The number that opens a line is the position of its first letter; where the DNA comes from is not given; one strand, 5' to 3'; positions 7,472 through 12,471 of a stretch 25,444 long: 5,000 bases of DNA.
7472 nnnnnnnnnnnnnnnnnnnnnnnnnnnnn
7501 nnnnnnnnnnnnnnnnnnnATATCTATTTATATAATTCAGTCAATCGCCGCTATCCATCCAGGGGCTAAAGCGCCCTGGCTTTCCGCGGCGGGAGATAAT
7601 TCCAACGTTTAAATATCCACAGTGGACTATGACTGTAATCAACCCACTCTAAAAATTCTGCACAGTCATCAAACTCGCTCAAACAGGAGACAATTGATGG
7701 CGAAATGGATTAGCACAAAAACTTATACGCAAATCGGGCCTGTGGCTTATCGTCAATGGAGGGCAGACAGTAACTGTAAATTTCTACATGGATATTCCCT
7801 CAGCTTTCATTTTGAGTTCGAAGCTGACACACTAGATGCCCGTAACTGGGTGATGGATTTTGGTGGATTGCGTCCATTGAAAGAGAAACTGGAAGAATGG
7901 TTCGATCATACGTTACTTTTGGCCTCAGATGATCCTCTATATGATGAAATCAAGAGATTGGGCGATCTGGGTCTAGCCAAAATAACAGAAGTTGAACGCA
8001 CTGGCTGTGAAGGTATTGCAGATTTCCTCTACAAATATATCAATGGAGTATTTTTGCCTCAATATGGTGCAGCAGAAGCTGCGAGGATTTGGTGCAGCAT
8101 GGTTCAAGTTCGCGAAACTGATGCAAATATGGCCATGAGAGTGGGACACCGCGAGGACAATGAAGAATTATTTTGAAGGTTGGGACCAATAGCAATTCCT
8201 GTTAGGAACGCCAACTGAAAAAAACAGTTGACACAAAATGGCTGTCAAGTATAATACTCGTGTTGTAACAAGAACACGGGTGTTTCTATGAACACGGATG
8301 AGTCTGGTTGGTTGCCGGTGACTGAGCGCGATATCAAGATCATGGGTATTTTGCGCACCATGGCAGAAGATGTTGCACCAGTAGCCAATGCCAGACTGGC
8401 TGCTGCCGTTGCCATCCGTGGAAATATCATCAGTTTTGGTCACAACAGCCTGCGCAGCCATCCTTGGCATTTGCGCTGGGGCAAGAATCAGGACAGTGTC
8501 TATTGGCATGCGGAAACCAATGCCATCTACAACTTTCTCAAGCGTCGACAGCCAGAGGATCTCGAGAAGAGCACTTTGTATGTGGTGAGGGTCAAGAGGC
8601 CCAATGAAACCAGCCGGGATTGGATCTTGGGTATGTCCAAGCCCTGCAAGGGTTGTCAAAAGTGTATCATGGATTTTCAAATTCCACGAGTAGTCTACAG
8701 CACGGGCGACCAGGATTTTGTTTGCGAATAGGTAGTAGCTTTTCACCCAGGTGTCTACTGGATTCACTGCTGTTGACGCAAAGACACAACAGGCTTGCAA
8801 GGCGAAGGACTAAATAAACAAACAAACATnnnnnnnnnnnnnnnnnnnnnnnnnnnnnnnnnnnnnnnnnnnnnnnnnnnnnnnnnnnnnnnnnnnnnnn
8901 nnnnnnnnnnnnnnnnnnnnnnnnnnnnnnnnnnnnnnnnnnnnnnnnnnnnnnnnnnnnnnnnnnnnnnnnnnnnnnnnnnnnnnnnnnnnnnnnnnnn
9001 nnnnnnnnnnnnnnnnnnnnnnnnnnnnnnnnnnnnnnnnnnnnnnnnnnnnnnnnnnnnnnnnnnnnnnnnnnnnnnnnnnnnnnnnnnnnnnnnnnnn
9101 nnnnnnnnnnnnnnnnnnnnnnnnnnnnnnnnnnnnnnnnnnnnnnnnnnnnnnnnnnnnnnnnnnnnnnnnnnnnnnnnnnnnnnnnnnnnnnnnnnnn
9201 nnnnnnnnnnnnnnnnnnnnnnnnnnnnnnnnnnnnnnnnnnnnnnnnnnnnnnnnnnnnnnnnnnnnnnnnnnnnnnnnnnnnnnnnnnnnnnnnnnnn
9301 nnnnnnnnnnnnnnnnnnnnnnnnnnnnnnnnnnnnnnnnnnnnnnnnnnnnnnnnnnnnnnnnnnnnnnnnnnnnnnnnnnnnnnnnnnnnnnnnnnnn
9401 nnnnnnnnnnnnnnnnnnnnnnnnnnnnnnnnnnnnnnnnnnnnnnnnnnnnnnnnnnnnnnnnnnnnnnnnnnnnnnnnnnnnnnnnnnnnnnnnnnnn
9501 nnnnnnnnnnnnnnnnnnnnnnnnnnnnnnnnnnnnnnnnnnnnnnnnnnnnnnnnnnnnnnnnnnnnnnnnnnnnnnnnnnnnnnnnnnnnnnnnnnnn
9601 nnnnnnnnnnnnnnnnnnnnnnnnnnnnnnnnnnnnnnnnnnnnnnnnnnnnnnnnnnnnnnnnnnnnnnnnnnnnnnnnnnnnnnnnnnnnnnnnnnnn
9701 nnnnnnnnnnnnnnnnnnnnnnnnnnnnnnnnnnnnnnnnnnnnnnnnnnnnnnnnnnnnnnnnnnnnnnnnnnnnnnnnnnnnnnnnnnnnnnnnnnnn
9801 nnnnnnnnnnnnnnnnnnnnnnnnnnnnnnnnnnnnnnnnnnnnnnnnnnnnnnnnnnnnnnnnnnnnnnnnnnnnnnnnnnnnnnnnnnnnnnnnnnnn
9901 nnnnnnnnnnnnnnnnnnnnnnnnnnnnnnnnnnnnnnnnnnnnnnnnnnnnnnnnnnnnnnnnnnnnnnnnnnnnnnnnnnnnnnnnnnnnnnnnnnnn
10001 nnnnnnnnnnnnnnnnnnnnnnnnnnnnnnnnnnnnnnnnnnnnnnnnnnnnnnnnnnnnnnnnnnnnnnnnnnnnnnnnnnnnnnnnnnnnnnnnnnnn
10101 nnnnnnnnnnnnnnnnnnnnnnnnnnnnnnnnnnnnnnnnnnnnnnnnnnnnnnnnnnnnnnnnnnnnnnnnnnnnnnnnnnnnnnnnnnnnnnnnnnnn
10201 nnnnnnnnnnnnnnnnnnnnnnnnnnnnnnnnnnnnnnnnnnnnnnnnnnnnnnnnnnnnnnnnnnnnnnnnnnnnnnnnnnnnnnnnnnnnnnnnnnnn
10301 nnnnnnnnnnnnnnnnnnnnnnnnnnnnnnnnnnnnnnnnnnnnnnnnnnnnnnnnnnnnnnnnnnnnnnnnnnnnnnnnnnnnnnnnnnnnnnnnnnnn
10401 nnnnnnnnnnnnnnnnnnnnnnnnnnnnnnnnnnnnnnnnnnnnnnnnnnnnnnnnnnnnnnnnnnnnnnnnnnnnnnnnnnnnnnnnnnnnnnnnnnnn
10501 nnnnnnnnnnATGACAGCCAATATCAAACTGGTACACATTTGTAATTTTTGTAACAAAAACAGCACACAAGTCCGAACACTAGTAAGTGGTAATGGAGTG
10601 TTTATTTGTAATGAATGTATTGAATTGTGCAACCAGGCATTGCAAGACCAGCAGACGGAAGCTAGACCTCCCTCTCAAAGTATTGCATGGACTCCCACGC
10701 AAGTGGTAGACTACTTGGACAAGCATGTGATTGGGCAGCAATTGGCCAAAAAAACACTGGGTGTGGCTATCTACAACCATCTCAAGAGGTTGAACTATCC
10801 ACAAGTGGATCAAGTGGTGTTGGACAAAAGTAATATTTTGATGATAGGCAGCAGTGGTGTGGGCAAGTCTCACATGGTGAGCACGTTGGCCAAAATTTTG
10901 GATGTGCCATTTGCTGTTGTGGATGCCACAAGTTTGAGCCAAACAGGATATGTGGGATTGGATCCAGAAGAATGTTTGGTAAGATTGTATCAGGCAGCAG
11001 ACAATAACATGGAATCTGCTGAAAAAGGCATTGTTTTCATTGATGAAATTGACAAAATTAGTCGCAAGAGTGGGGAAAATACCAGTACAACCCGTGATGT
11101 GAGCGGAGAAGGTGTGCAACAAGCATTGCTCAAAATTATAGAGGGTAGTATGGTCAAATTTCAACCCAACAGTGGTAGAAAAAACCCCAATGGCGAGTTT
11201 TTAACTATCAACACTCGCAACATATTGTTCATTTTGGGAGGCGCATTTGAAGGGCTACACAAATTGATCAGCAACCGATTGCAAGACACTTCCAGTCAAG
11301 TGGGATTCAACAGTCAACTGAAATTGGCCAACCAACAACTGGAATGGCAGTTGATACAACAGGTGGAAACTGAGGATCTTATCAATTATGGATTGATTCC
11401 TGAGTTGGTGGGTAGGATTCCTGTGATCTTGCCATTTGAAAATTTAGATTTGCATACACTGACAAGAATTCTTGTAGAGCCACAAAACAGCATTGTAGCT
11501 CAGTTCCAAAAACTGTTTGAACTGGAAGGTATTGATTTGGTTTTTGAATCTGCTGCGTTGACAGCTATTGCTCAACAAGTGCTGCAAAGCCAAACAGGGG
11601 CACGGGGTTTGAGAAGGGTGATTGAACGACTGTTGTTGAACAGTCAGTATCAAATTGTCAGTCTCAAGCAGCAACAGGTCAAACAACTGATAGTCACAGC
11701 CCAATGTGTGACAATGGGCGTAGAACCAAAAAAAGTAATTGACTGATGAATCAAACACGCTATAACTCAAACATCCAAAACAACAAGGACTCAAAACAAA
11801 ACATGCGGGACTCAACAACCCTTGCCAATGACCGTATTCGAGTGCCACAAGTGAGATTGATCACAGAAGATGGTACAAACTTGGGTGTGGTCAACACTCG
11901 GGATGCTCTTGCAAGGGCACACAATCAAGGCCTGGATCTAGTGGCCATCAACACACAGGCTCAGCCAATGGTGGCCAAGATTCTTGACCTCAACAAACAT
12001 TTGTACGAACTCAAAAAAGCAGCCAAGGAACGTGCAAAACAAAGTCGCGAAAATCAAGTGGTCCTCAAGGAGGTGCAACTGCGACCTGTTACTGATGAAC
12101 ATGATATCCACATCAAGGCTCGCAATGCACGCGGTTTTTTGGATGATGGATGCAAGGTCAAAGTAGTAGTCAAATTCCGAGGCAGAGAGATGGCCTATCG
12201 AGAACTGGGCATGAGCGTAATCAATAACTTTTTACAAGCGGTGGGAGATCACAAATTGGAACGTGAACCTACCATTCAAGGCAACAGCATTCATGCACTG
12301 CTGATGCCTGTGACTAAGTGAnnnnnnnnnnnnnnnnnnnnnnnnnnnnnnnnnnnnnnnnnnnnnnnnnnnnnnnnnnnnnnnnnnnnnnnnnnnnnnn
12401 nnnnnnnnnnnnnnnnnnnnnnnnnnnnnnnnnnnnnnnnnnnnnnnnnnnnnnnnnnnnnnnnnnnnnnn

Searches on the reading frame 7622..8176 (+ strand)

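Call 4: search_protein_families(library=pfam, proteins=[window:7622-8176:+])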
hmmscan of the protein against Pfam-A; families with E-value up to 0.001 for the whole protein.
window:7622-8176:+ (184 aa): 1 family
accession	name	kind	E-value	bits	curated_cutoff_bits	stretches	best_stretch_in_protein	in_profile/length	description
PF01242.24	PTPS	-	2.2e-15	57.1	22.4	1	42-171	11-116/121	6-pyruvoyl tetrahydropterin synthase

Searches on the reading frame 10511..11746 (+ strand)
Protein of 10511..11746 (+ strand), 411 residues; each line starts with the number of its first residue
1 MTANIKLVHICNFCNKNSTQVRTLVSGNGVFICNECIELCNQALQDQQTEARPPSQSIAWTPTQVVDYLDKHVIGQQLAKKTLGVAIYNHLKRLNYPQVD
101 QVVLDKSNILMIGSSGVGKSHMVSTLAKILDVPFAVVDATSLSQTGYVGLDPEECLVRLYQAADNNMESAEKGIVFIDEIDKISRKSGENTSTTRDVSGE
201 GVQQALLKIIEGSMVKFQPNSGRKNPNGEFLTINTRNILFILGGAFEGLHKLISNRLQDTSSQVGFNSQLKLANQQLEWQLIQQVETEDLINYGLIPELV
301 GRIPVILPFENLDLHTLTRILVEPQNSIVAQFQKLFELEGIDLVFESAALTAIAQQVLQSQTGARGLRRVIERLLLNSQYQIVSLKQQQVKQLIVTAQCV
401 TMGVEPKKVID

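Call 14: search_protein_families(library=phrogs, proteins=[window:10511-11746:+])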
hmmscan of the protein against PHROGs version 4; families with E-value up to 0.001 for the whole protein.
window:10511-11746:+ (411 aa): 14 families
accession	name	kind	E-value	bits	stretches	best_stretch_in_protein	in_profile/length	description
phrog_4339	-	unknown function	6.6e-93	313.7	2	164-398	349-527/552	-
phrog_5534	-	unknown function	1.4e-24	87.8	1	110-262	31-170/273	-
phrog_4871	-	other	3.4e-14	53.2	1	285-391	637-741/764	ATP-dependent protease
phrog_6797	-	unknown function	1.9e-10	41.9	1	10-50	65-105/107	-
phrog_3757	-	unknown function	2.6e-08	34.7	1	105-189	125-202/367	-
phrog_9172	-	unknown function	6e-06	26.3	1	85-206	87-201/509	-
phrog_12435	-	other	9.8e-06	26.5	1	8-48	5-45/65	protease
phrog_10401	-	other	1.1e-05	25.4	1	104-188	458-535/667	ATPase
phrog_5259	-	unknown function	2.1e-05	25.2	1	3-56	5-61/70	-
phrog_8638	-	unknown function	4.6e-05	23.2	1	109-186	308-379/568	-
phrog_249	-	moron, auxiliary metabolic gene and host takeover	0.00023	21.6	1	92-145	111-166/380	porphyrin biosynthesis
phrog_11838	-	DNA, RNA and nucleotide metabolism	0.00034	20.9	1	106-189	40-116/420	clamp loader of DNA polymerase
phrog_1297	-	other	0.00052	20.1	1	99-182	18-110/356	ATPase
phrog_168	-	DNA, RNA and nucleotide metabolism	0.00079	20.2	0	107-186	43-115/314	clamp loader of DNA polymerase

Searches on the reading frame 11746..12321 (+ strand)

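Call 14: search_protein_families(library=phrogs, proteins=[window:11746-12321:+])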
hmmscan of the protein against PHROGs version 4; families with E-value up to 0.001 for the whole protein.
window:11746-12321:+ (191 aa): 1 family
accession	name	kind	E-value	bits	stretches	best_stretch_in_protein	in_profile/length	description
phrog_9787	-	other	2.2e-49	168.5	1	25-185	4-163/168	translation initiation factor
